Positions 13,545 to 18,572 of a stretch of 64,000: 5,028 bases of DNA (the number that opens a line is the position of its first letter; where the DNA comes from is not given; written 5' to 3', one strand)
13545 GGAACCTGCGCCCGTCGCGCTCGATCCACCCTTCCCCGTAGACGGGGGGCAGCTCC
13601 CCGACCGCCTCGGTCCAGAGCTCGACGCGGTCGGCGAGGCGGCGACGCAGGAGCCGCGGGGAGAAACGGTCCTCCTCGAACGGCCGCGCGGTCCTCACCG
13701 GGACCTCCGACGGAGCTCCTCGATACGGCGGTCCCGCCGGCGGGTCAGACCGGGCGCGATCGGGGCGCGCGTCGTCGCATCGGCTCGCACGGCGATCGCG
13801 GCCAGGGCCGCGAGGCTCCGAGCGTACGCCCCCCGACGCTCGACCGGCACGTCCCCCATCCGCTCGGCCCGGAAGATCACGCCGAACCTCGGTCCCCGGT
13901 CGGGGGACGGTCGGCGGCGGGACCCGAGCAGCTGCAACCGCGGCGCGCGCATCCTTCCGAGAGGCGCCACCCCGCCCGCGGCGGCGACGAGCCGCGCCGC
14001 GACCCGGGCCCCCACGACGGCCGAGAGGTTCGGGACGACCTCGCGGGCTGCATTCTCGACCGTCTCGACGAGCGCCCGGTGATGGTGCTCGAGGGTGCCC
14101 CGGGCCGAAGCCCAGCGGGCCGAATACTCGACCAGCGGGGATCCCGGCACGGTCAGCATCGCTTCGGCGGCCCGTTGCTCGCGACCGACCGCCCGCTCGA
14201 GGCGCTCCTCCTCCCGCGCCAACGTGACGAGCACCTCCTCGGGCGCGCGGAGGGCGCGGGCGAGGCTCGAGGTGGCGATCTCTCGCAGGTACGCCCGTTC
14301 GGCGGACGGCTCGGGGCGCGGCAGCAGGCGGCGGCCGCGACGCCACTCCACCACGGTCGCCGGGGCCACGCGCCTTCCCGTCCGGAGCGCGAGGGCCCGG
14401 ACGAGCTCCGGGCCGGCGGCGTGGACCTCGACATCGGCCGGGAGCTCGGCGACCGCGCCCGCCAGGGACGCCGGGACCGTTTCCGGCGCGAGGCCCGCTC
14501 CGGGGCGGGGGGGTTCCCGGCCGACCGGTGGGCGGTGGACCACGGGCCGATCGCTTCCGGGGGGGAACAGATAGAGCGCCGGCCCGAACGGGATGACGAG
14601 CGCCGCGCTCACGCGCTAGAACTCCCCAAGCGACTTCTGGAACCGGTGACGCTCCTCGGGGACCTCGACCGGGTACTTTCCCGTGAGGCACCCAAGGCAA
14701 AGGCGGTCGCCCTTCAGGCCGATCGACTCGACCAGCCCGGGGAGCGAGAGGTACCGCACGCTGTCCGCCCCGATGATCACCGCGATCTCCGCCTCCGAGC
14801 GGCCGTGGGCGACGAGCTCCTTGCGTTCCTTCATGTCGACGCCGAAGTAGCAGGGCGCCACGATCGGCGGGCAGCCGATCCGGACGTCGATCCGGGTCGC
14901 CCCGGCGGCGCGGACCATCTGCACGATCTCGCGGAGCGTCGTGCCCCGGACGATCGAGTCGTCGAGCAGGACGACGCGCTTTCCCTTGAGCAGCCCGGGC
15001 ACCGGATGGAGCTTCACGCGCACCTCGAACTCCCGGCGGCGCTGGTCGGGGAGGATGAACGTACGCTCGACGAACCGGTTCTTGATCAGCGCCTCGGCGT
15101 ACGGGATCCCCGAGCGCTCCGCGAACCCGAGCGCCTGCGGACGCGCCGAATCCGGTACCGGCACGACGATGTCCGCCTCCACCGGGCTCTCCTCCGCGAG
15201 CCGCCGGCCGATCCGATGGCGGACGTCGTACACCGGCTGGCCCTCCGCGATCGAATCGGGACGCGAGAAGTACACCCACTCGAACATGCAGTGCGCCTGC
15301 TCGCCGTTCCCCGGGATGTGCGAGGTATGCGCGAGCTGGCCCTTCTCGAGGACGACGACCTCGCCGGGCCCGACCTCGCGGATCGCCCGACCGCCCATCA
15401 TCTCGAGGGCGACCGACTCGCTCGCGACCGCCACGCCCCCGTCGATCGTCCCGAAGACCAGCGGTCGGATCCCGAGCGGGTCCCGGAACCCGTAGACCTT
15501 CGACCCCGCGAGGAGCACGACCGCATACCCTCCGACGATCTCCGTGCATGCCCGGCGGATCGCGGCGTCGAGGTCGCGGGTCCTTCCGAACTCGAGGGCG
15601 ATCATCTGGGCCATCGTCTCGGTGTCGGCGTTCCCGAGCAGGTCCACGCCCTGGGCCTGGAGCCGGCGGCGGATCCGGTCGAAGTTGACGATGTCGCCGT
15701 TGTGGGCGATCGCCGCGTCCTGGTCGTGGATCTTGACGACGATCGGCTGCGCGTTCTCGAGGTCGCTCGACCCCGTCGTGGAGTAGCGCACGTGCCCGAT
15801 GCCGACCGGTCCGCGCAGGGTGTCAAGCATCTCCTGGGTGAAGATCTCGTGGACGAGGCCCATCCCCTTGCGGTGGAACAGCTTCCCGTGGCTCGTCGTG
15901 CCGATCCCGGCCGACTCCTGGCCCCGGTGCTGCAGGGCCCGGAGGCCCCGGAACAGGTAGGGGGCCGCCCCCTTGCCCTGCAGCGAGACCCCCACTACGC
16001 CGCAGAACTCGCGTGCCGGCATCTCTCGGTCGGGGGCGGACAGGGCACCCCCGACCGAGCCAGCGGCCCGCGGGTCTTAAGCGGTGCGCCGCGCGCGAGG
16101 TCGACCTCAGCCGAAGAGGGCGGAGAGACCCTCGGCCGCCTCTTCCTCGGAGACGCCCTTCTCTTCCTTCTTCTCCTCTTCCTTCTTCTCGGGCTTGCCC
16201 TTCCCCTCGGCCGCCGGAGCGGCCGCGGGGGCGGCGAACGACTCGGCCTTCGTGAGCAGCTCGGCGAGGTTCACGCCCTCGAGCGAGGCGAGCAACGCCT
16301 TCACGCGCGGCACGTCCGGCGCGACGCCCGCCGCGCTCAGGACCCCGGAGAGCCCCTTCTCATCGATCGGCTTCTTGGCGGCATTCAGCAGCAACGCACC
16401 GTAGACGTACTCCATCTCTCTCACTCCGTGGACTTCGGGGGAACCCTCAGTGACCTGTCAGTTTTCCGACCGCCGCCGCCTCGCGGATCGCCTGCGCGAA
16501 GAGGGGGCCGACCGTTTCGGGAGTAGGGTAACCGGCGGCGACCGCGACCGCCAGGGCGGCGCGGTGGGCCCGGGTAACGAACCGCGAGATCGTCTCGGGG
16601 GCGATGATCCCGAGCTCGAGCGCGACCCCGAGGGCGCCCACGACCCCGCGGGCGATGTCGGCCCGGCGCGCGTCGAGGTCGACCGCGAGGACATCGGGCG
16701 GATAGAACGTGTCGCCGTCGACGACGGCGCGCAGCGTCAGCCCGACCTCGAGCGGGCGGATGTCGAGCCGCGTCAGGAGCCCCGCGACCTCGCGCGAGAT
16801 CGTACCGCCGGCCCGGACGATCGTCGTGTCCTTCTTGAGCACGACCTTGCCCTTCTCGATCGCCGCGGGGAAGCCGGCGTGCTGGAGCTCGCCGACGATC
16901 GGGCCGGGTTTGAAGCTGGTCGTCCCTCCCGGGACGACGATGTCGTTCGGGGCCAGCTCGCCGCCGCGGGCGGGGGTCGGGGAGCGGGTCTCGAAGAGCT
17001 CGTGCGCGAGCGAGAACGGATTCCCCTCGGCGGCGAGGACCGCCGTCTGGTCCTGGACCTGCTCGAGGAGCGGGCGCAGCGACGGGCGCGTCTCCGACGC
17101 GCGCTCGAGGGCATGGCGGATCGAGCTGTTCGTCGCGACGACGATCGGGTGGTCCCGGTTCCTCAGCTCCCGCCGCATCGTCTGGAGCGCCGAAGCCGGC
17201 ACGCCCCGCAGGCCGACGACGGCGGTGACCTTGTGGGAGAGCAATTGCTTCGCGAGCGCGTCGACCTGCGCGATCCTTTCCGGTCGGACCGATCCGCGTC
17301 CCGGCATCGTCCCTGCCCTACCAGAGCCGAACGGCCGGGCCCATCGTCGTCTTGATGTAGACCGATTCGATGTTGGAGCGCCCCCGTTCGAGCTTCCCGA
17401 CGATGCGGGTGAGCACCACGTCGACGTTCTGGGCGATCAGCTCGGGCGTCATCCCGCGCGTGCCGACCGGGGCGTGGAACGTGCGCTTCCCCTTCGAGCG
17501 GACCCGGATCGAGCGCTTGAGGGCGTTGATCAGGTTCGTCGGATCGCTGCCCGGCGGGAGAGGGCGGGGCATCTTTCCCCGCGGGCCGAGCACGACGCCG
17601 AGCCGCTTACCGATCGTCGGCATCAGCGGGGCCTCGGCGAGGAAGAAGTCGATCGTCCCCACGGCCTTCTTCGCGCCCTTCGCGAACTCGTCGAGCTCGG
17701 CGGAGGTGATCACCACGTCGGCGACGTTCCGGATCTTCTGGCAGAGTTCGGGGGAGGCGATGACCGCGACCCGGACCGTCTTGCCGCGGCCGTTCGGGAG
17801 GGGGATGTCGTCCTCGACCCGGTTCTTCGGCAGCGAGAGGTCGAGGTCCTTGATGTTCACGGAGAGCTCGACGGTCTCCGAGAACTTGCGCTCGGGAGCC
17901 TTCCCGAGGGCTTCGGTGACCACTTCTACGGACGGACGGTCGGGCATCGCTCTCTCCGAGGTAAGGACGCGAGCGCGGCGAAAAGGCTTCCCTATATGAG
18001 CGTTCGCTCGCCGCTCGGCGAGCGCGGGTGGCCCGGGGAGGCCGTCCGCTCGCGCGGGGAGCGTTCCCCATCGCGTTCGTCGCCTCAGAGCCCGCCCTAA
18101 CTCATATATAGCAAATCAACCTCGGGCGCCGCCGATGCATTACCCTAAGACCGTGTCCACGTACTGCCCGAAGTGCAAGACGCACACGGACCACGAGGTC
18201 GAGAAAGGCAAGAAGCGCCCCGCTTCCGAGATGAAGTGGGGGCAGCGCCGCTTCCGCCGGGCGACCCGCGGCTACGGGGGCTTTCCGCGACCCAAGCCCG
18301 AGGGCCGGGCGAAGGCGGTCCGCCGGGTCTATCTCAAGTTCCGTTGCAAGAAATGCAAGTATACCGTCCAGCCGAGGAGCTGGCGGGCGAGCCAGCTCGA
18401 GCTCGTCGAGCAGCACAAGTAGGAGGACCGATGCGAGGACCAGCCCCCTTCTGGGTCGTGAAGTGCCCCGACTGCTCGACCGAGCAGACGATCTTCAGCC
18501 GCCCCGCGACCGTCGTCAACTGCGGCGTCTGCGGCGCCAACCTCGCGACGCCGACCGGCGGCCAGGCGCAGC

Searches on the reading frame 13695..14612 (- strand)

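Call 39: search_protein_families(library=pfam, proteins=[window:13695-14612:-], max_evalue=0.00001)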
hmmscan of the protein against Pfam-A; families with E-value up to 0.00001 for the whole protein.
window:13695-14612:- (305 aa): 1 family
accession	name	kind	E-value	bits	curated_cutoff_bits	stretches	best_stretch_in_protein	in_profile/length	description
PF01798.23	Nop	-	8.1e-20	71.7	25.4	1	174-284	96-211/228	snoRNA binding domain, fibrillarin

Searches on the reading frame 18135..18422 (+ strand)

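Call 39: search_protein_families(library=pfam, proteins=[window:18135-18422:+], max_evalue=0.00001)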
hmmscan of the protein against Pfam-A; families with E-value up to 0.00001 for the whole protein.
window:18135-18422:+ (95 aa): 1 family
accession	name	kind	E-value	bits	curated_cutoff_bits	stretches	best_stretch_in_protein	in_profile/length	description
PF00935.25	Ribosomal_L44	-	4.2e-25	88.4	25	1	16-91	1-76/76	Ribosomal protein L44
